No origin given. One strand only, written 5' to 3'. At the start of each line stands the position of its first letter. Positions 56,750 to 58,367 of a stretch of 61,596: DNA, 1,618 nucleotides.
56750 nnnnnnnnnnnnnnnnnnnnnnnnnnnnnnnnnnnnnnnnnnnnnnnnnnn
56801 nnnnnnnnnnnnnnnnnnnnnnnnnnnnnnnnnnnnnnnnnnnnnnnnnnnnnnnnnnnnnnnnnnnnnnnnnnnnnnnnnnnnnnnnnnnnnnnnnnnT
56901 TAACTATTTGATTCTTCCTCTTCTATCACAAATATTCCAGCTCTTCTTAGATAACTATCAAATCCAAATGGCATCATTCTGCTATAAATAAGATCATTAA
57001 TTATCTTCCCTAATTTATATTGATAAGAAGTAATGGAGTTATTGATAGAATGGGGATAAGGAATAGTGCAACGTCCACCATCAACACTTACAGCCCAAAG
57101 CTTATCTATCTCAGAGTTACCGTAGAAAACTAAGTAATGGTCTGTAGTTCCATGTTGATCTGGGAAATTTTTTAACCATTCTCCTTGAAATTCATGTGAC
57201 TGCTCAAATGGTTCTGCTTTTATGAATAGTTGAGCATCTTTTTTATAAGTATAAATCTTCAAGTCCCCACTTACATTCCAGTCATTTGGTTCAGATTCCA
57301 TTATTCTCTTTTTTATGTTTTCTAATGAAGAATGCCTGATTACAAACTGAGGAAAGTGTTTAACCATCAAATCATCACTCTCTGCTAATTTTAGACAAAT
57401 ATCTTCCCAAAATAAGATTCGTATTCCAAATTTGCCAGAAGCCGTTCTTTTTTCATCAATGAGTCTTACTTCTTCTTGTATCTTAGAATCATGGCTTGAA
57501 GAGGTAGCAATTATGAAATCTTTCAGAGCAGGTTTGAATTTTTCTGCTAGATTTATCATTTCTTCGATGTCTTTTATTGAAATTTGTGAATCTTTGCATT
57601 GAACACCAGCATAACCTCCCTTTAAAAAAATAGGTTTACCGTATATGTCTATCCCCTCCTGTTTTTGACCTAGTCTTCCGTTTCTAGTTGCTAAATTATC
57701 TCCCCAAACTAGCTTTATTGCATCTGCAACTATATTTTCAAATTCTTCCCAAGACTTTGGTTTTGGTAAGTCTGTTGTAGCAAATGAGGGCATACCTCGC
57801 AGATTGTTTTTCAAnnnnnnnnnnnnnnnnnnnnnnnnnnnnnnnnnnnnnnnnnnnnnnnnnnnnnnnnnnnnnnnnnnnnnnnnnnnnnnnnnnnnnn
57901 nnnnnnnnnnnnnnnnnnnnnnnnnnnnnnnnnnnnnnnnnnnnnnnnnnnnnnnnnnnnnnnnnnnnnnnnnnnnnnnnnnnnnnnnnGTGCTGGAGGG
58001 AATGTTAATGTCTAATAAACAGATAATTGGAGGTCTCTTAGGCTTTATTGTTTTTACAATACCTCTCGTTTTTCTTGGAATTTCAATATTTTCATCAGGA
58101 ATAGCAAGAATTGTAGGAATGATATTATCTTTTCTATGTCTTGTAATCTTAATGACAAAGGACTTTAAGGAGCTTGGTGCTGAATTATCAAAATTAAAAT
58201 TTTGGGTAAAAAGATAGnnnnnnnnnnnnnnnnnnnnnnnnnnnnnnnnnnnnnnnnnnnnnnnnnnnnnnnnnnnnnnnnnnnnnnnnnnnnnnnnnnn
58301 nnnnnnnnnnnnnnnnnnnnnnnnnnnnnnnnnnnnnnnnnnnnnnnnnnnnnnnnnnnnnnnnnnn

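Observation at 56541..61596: tRNA-Asp-adjacent island of nuclease-like, HEPN-like and small membrane proteins (candidate defence or mobile island)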

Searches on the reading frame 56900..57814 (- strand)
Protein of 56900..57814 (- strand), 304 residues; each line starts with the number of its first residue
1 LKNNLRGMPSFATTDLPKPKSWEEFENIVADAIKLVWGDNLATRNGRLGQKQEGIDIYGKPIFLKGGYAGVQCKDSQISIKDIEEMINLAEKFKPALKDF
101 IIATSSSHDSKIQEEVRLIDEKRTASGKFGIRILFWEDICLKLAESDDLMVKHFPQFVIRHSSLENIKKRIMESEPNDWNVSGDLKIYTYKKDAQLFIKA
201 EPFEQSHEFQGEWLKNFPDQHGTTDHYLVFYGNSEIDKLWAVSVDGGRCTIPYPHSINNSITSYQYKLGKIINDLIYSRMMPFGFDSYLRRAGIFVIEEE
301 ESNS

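Call 6: search_protein_families(library=pfam, max_evalue=1, proteins=[window:56900-57814:-])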
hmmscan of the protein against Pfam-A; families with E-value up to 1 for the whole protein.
window:56900-57814:- (304 aa): 2 families
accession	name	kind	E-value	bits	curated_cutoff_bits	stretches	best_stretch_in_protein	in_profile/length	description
PF13156.12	Mrr_cat_2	-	0.0019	18.5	22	1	27-116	4-95/127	Restriction endonuclease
PF04471.18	Mrr_cat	-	0.0097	16.5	21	1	21-109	5-91/115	Restriction endonuclease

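Call 7: search_protein_families(library=padloc, max_evalue=1, proteins=[window:56900-57814:-])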
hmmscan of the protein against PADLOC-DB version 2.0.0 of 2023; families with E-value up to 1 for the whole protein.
window:56900-57814:- (304 aa): 1 family
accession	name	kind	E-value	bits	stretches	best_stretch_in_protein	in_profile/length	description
PDLC05032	PDC-S50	-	9e-06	23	1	157-266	167-279/387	-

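Call 9: search_protein_families(library=phrogs, max_evalue=0.1, proteins=[window:56900-57814:-])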
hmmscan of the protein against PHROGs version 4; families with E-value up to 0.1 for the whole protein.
window:56900-57814:- (304 aa): 1 family
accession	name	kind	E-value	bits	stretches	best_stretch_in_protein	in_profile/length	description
phrog_8991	-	unknown function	1.5e-29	104.3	1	16-164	3-151/305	-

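Call 19: search_protein_families(library=ncbifam, max_evalue=1, proteins=[window:56900-57814:-])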
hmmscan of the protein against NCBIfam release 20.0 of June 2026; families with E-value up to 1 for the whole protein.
window:56900-57814:- (304 aa): 0 families

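Call 33: find_homologous_proteins(query=window:56900-57814:-, max_evalue=0.001)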
Query window:56900-57814:- (304 aa): 23 proteins with E <= 0.001 among 563 candidates.
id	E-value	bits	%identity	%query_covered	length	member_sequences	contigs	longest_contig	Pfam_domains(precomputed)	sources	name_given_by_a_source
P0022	2.0e-200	682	100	98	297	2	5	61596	-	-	-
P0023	6.0e-128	444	68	95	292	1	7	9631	-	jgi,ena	-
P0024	1.9e-118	413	62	96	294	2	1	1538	-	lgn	-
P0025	9.9e-116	404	62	96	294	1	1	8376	-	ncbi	-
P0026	3.2e-112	393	57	96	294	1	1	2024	-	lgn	-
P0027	3.6e-109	383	64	88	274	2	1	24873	-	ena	-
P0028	3.6e-109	383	60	96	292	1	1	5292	-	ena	-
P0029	6.8e-108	378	58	96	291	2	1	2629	-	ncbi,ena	-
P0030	1.1e-106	374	58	96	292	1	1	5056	-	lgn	-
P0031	1.5e-105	371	59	94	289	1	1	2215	-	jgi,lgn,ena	-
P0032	6.7e-101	355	54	96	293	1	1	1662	-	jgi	jgi:hypothetical protein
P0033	1.4e-84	302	49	95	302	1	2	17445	-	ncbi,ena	ncbi:MAG: hypothetical protein AABW47_03960 [Nanoarchaeota archaeon]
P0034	8.3e-75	270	48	86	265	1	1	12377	-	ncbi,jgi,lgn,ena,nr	ncbi:MAG: hypothetical protein KKC19_00330 [Nanoarchaeota archaeon]|nr:hypothetical protein [Nanoarc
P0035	1.8e-68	249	45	95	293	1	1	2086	PF04471.19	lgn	-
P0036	2.2e-68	249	66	57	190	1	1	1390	-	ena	-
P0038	3.9e-57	212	41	95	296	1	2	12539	-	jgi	-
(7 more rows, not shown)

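Call 55: find_encoding_contigs(protein=P0027, flank=7000, max_places=1)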
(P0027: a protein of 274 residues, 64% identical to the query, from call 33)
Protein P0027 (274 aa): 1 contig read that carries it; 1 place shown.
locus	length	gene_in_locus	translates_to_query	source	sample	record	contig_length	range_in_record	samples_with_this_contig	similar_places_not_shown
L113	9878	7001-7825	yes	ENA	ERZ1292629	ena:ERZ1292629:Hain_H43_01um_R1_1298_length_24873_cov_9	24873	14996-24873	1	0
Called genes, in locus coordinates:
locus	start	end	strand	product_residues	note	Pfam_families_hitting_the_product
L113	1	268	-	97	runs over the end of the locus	-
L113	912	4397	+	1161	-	PF13156:Mrr_cat_2, PF00176:SNF2-rel_dom (weak), PF00270:DEAD, PF04851:ResIII, PF13307:Helicase_C_2 (faint), PF00271:Helicase_C, PF03457:HA, PF03457:HA, +1 more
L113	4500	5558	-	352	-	-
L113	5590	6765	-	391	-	-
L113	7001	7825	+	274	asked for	-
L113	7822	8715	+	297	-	-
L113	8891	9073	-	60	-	-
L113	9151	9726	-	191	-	PF05063:MT-A70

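Call 56: find_encoding_contigs(protein=P0033, flank=7000, max_places=1)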
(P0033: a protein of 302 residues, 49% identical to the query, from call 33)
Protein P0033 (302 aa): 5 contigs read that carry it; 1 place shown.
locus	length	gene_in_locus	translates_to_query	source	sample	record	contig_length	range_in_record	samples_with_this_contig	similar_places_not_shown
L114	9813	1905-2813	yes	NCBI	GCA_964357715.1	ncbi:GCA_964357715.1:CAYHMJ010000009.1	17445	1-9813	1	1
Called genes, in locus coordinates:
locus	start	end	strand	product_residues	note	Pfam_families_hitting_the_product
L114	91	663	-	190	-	-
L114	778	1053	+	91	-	-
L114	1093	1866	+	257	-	PF09520:HinfI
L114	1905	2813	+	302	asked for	-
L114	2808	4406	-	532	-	PF01555:N6_N4_Mtase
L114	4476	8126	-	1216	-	PF00521:DNA_topoisoIV, PF14890:Intein_splicing, PF00521:DNA_topoisoIV, PF03989:DNA_gyraseA_C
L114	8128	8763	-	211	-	PF01936:NYN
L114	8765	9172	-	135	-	PF05014:Nuc_deoxyrib_tr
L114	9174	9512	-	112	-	PF01588:tRNA_bind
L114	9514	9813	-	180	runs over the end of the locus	PF13419:HAD_2, PF00702:Hydrolase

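Call 57: find_encoding_contigs(protein=P0038, flank=7000, max_places=1)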
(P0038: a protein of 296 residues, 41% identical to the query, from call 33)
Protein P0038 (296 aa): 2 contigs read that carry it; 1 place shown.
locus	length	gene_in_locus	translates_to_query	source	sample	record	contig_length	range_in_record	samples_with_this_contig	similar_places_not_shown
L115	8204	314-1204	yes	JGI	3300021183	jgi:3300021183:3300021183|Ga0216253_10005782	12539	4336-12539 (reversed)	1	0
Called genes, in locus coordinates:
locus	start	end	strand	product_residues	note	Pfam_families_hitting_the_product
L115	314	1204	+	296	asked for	-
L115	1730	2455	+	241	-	-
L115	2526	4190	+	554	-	PF00144:Beta-lactamase, PF11954:DUF3471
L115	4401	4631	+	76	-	-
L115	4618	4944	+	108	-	PF02452:PemK_toxin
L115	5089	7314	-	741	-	PF19838:LptD_2, PF04453:LptD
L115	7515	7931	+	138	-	PF03652:RuvX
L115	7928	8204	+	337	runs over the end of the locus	PF02618:YceG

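Call 58: find_related_loci(query=A3, collection=viral_contigs, flank=5000)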
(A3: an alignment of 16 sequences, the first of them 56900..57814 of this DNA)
Query A3 (304 aa) in viral_contigs; peptide patterns used: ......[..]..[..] (x = any residue, [..] = any of these).
23 stretches matched a pattern; 15 encode a relative of the query (tblastn E <= 1e-3); 15 distinct loci.
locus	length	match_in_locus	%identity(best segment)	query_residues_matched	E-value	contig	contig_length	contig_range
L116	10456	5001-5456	42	8-159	2e-35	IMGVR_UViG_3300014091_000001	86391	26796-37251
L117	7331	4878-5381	37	6-174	2e-34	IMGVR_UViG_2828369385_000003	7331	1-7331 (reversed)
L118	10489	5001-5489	37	8-170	5e-33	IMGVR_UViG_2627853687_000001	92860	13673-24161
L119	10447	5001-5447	42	8-156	8e-33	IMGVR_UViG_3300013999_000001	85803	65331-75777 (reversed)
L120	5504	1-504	30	8-168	4e-23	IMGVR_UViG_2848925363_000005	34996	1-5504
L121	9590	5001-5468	34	7-158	9e-23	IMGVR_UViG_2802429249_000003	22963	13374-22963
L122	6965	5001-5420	39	12-145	1e-22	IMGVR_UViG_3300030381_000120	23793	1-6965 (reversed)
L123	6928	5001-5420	39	12-145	1e-22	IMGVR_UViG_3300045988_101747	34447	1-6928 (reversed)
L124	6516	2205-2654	34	8-158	2e-17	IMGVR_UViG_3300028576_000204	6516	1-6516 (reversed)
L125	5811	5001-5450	34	8-158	2e-17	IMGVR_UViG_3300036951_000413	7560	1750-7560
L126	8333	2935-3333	33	12-139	3e-17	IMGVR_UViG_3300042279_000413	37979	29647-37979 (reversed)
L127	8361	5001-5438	34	8-154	3e-16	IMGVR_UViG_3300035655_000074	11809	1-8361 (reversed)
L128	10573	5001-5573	26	16-199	6e-9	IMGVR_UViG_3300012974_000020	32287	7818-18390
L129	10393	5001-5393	27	21-158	8e-6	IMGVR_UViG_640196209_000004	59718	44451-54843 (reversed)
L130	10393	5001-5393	27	21-158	8e-6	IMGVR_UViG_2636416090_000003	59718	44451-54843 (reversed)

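Call 68: search_solved_structures(query=A3, max_evalue=10)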
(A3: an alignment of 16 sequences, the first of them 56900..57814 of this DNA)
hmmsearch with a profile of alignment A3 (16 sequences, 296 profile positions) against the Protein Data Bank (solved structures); distinct sequences matched with E-value up to 10: 2.
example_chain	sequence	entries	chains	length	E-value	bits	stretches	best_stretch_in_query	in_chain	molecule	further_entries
6pql_A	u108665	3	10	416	1.1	12.3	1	9-27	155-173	ABC transporter sugar-binding protein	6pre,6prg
2hfb_A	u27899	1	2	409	1.2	12.2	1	9-27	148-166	Sugar ABC transporter, sugar-binding protein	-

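Call 81: search_protein_families(library=pfam, alignment_id=A3, max_evalue=0.001)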
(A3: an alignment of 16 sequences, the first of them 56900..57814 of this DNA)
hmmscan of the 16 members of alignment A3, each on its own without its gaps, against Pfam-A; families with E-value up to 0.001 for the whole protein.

A. member 1, window:56900-57814:- (304 aa): 0 families

B. families by the number of members that match (of 16 scanned): 2 families
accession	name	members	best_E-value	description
PF13156.12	Mrr_cat_2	6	1.1e-08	Restriction endonuclease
PF04471.18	Mrr_cat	4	2.1e-06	Restriction endonuclease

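Call 82: search_protein_families(library=padloc, alignment_id=A3, max_evalue=0.001)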
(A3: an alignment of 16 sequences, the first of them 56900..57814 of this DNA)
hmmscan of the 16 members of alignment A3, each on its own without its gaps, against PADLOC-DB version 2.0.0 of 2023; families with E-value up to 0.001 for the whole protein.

A. member 1, window:56900-57814:- (304 aa): 1 family
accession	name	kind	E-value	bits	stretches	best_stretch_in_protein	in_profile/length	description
PDLC05032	PDC-S50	-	9e-06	23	1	157-266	167-279/387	-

B. families by the number of members that match (of 16 scanned): 4 families
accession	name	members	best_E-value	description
PDLC05032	PDC-S50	9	4.4e-08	-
PDLC03852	LmuA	2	2.6e-10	-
PDLC03597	REase_MTase_IIG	1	0.00032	Type IIG restriction enzyme-methyltransferase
PDLC05079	PDC-S73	1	0.00077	-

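Call 89: find_related_loci(query=A5, collection=genome_contigs, flank=6000)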
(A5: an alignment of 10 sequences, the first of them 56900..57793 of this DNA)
Query A5 (297 aa) in genome_contigs; peptide patterns used: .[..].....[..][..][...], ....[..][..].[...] (x = any residue, [..] = any of these).
77 stretches matched a pattern; 8 encode a relative of the query (tblastn E <= 1e-3); 8 distinct loci.
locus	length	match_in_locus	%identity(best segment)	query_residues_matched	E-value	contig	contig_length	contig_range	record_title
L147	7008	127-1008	62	1-292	6e-122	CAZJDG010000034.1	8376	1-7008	MAG TPA_asm: Candidatus Woesearchaeota archaeon isolate binchicken_co85_60 genome assembly, contig: NODE_3915_length_837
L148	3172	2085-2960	58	1-293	3e-118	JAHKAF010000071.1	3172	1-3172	MAG: Nanoarchaeota archaeon isolate Undefined_mixed_planktonic.mb.23 Undefined_mixed_pl.mb.23_k141_816242, whole genome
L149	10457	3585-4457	51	1-290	1e-92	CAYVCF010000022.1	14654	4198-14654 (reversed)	MAG TPA_asm: Candidatus Woesearchaeota archaeon isolate SRP050083_co1_89 genome assembly, contig: NODE_1750_length_14654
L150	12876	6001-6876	51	1-292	4e-92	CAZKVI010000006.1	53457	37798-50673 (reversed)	MAG TPA_asm: uncultured Methanosarcinales archaeon isolate SRP077602_co2_3 genome assembly, contig: NODE_938_length_5345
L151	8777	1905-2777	49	1-290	3e-90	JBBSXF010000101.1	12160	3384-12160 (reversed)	MAG: Nanoarchaeota archaeon isolate H41-bin124_1 H41_bin124_1_000000000101, whole genome shotgun sequence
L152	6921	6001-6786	48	1-262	8e-81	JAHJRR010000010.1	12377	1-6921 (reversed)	MAG: Nanoarchaeota archaeon isolate OS_PC_MetaG.mb.16 OS_PC_MetaG.mb.16_k141_79213, whole genome shotgun sequence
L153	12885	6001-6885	40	1-289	2e-65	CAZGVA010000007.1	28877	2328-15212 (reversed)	MAG TPA_asm: Candidatus Woesearchaeota archaeon isolate SRP104257_co1_408 genome assembly, contig: NODE_726_length_28877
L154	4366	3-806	37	19-289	3e-52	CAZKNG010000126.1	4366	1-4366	MAG TPA_asm: uncultured bacterium isolate binchicken_co13_191 genome assembly, contig: NODE_35394_length_4366_cov_5.7903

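Call 92: search_protein_families(library=padloc, alignment_id=A6, max_evalue=0.00001)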
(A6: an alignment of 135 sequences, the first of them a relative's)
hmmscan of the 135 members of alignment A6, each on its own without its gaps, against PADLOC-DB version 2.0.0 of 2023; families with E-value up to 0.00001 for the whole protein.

A. member 1, L113:912-4397:+ (1161 aa): 5 families
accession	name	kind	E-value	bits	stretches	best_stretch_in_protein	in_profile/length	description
PDLC03597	REase_MTase_IIG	-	5.5e-104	347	1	29-631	18-666/1646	Type IIG restriction enzyme-methyltransferase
PDLC03051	REase_MTase_I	-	1e-64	216.4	1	30-621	30-662/1591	Type I restriction enzyme-methyltransferase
PDLC02707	PbeA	-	1.1e-26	91.7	1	163-578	239-634/672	PbeA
PDLC02704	PbeA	-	1.1e-21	75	2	166-419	243-468/682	PbeA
PDLC02706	PbeA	-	1.6e-15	54.8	2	473-580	569-678/722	PbeA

B. families by the number of members that match (of 135 scanned): 287 families (the first 25 are shown)
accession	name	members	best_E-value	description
PDLC04134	mad2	4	3.1e-58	mads_2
PDLC03354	MTase_II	3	5.5e-70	Type II methyltransferase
PDLC03339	MTase_II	3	1.3e-34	Type II methyltransferase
PDLC03371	MTase_II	3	2.6e-27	Type II methyltransferase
PDLC03482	REase_II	3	1.4e-20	Type II restriction enzyme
PDLC03299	MTase_II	3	3.4e-19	Type II methyltransferase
PDLC03421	REase_II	3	3.5e-19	Type II restriction enzyme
PDLC03353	MTase_II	3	4.4e-18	Type II methyltransferase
PDLC03216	MTase_II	3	1.1e-15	Type II methyltransferase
PDLC03738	oMTase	3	1.1e-15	orphan methyltransferase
PDLC03387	MTase_II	3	7.9e-14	Type II methyltransferase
PDLC03350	MTase_II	3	2.4e-08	Type II methyltransferase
PDLC03040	REase_I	2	0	Type I restriction enzyme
PDLC03019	MTase_I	2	1.2e-224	Type I methyltransferase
PDLC03249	MTase_II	2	6.8e-221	Type II methyltransferase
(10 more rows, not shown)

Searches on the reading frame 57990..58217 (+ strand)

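Call 6: search_protein_families(library=pfam, max_evalue=1, proteins=[window:57990-58217:+])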
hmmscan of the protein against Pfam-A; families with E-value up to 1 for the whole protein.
window:57990-58217:+ (75 aa): 5 families
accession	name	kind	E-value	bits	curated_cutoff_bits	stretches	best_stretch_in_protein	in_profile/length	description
PF24377.1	DUF7533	-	0.014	15.9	27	1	15-55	7-46/74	Family of unknown function (DUF7533)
PF08016.18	PKD_channel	-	0.017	15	22.4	1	5-60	128-183/225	Polycystin cation channel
PF00951.23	Arteri_Gl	-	0.12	12.6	24.9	1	7-59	25-76/179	Arterivirus GL envelope glycoprotein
PF11893.13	DUF3413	-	0.37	10.4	27.1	1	15-56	55-99/248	Domain of unknown function (DUF3413)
PF20237.3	DUF6594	-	0.72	10.1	30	1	11-58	175-221/238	Family of unknown function (DUF6594)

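Call 7: search_protein_families(library=padloc, max_evalue=1, proteins=[window:57990-58217:+])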
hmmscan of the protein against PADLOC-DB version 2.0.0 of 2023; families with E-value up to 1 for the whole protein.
window:57990-58217:+ (75 aa): 0 families

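Call 9: search_protein_families(library=phrogs, max_evalue=0.1, proteins=[window:57990-58217:+])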
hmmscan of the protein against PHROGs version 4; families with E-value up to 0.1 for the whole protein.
window:57990-58217:+ (75 aa): 1 family
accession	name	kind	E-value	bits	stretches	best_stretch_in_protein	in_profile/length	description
phrog_36053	-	unknown function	0.028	16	1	17-52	17-48/71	-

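Call 19: search_protein_families(library=ncbifam, max_evalue=1, proteins=[window:57990-58217:+])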
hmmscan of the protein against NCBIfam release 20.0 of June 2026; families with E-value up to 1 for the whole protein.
window:57990-58217:+ (75 aa): 0 families
